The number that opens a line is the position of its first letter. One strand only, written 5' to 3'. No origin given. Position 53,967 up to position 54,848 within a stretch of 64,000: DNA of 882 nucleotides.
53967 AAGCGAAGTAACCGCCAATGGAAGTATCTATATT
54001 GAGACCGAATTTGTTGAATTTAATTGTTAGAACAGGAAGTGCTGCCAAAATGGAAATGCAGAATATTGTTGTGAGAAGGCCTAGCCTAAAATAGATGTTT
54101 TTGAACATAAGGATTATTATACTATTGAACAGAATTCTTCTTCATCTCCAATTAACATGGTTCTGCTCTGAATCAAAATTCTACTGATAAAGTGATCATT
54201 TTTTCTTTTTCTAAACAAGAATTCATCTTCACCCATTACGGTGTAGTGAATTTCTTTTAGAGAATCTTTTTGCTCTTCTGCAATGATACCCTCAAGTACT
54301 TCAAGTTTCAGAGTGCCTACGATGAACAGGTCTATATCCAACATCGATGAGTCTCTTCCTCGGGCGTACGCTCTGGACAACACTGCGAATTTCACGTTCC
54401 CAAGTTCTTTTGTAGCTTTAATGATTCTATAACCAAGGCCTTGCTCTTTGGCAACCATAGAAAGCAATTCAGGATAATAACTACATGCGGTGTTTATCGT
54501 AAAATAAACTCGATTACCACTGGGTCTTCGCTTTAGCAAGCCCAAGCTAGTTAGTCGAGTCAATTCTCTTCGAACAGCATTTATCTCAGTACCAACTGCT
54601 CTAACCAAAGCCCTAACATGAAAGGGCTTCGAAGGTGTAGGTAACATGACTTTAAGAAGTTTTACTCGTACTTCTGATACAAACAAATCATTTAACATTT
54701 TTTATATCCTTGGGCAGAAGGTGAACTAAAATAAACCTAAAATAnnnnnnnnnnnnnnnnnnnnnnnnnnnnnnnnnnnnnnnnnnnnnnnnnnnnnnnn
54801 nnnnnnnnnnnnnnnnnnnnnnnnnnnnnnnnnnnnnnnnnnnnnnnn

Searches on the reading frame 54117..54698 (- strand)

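Call 58: search_protein_families(library=pfam, proteins=[window:54117-54698:-], max_evalue=0.001)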
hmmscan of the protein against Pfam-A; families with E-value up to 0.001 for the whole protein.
window:54117-54698:- (193 aa): 1 family
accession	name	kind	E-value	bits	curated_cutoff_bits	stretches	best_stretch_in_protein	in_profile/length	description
PF25212.1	HVO_A0114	-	3.4e-05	24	27.6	1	8-66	21-79/84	HVO_A0114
